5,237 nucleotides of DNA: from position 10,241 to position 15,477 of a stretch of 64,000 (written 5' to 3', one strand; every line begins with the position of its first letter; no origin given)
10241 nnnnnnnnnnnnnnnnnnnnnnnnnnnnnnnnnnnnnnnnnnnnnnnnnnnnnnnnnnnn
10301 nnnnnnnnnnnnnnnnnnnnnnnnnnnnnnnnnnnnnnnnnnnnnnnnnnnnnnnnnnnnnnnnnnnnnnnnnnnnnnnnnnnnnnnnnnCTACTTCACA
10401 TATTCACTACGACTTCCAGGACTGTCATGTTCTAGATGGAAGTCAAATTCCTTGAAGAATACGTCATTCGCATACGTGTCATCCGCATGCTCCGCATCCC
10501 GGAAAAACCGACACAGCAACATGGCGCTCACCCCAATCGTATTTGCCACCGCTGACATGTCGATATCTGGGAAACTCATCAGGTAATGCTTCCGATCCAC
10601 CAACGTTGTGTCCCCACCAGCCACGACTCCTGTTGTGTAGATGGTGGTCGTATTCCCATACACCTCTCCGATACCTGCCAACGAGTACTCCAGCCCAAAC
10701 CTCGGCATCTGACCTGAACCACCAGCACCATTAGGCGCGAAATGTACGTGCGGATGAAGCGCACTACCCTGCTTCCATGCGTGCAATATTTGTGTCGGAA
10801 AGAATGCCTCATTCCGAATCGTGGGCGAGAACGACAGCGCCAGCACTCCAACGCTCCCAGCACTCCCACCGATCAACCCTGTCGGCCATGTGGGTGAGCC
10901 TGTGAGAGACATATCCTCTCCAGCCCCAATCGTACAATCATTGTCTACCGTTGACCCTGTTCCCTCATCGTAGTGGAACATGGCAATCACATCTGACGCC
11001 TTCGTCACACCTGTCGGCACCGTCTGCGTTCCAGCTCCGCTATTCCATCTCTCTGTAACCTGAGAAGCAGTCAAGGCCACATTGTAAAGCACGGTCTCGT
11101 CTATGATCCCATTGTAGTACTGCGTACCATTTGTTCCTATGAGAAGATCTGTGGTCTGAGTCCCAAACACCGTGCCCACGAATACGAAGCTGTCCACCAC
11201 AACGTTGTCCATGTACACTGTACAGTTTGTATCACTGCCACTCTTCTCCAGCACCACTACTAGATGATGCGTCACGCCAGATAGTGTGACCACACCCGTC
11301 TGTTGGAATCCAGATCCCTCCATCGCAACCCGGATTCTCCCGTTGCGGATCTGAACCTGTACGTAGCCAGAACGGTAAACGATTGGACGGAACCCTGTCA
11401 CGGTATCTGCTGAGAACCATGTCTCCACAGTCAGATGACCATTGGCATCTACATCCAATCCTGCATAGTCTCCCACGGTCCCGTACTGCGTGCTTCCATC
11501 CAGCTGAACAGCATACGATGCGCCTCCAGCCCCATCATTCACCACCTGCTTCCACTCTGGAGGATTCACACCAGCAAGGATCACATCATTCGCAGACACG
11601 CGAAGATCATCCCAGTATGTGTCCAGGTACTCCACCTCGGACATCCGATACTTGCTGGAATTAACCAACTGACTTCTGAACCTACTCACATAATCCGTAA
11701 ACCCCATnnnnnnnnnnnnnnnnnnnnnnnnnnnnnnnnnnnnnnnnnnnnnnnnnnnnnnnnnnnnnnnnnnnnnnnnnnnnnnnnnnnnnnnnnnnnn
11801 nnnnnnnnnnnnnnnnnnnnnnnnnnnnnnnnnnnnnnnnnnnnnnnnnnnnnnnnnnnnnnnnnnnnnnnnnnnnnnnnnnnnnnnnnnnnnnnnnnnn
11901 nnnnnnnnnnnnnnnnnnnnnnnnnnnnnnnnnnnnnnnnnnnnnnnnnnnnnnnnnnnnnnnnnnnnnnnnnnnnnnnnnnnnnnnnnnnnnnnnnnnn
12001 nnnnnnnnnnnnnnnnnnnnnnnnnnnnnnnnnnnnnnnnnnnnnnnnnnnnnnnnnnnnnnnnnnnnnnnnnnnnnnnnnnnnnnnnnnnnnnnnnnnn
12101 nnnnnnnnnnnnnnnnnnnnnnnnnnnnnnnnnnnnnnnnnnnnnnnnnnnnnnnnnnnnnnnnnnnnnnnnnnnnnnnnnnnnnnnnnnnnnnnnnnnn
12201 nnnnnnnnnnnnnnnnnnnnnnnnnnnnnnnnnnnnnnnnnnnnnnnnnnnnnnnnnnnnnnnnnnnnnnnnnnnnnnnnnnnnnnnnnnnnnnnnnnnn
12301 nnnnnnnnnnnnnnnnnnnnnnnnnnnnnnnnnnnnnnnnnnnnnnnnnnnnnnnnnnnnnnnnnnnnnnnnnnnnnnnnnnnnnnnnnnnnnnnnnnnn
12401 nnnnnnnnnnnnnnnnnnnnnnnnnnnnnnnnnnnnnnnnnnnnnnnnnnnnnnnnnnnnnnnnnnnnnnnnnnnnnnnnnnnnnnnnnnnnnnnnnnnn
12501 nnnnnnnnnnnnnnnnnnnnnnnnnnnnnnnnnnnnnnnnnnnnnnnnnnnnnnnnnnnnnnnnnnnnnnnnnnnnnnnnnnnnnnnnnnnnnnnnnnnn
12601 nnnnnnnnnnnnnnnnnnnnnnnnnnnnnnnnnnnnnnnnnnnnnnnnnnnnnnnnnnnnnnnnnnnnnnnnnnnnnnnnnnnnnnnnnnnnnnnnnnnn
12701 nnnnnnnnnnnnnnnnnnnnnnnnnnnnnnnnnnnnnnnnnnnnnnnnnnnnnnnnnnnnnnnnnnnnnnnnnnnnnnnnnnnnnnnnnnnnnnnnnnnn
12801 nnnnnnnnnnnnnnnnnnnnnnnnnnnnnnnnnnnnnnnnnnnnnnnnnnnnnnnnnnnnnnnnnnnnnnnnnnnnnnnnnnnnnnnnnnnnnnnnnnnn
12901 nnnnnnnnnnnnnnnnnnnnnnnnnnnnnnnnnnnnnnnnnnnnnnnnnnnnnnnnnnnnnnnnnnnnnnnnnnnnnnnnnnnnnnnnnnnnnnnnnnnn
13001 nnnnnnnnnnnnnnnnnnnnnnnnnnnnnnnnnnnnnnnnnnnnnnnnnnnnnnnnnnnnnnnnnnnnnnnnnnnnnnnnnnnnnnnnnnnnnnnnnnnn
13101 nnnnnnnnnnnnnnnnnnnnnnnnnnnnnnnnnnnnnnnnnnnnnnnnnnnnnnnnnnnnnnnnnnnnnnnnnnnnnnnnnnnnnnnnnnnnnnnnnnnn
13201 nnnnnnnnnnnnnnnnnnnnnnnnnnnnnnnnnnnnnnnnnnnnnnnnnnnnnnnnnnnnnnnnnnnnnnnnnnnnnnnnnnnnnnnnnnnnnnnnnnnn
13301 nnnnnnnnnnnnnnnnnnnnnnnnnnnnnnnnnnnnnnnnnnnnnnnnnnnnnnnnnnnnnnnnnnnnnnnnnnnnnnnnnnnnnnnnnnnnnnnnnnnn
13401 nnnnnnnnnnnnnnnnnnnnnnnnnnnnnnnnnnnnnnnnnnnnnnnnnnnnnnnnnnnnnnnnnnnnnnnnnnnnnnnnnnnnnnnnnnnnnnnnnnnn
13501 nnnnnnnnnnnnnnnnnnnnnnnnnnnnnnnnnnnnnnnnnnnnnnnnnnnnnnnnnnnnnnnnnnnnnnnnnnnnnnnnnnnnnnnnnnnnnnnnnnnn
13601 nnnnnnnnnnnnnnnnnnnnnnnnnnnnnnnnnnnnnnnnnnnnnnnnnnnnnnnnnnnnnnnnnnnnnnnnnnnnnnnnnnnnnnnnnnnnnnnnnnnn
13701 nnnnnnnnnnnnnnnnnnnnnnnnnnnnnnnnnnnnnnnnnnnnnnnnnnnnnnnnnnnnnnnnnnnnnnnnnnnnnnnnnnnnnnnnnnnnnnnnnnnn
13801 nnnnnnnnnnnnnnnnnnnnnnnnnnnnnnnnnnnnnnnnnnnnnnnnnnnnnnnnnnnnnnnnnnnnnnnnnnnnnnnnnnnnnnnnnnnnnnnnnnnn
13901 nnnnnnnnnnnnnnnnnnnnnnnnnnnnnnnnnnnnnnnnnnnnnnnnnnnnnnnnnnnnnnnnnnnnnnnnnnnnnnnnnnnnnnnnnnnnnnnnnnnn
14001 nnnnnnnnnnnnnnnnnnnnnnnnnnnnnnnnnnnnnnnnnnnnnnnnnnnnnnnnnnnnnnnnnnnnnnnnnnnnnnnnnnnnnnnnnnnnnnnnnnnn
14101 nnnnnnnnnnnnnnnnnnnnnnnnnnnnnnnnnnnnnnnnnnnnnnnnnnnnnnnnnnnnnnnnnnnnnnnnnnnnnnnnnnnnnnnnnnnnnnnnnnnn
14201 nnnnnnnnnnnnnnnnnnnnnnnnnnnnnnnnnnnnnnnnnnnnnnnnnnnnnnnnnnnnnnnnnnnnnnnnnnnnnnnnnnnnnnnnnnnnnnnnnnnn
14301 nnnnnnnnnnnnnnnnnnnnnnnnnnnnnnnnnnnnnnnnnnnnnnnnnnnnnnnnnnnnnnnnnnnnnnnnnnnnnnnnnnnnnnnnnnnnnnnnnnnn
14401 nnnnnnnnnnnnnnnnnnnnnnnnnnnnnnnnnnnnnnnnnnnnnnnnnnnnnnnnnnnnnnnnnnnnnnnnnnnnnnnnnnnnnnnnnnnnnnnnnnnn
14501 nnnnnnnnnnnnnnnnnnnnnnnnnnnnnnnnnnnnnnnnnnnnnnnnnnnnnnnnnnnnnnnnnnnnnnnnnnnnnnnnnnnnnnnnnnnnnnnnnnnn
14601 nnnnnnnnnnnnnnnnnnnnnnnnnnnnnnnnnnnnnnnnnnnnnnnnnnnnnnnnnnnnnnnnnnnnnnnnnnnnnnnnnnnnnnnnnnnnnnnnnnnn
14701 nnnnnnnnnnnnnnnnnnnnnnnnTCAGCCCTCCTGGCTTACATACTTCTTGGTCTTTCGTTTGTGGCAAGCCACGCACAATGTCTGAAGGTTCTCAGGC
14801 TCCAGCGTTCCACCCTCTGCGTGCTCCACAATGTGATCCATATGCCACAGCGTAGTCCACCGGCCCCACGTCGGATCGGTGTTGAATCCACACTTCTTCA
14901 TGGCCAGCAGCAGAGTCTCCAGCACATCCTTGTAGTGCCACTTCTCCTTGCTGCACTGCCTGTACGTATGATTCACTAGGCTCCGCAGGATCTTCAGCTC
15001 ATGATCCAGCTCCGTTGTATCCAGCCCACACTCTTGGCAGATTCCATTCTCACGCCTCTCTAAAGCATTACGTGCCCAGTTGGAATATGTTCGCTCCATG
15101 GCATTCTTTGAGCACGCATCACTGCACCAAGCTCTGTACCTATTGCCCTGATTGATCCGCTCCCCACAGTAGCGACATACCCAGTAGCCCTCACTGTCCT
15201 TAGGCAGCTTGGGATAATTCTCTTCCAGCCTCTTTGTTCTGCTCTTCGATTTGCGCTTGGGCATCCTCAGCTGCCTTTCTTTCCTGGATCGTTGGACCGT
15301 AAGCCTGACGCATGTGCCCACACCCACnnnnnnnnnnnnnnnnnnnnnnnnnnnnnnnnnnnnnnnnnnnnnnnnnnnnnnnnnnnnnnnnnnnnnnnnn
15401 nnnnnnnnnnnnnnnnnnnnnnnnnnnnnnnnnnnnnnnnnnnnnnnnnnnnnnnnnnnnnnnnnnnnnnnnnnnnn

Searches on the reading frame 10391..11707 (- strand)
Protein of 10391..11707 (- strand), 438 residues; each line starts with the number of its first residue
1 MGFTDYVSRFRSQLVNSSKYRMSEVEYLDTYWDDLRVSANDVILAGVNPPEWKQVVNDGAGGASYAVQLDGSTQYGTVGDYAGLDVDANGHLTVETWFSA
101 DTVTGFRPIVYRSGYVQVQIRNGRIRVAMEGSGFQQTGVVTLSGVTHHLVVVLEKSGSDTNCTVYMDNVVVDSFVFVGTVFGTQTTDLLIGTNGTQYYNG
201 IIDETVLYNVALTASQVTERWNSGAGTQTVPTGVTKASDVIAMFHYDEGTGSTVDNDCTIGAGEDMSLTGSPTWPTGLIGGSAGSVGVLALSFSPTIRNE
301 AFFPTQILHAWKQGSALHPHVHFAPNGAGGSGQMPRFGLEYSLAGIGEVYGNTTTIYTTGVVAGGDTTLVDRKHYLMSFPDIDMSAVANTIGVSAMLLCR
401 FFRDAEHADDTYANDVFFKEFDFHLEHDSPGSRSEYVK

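Call 25: search_protein_families(library=pfam, proteins=[window:10391-11707:-], max_evalue=0.001)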
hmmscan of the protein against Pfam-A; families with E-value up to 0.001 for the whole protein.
window:10391-11707:- (438 aa): 1 family
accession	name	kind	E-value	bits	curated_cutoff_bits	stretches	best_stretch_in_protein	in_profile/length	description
PF13385.13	Laminin_G_3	-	3.7e-14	53.6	27.6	1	70-217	1-150/151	Concanavalin A-like lectin/glucanases superfamily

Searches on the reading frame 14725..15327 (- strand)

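Call 52: search_protein_families(library=pfam, proteins=[window:14725-15327:-], max_evalue=0.01)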
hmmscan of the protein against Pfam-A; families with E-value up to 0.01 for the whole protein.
window:14725-15327:- (200 aa): 2 families
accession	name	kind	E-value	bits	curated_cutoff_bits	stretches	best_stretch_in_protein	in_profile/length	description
PF01844.29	HNH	-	6.7e-12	45.8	21.4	1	153-194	11-47/47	HNH endonuclease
PF14279.12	HNH_5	-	2.1e-08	34.4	27.5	1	162-195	14-47/56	HNH endonuclease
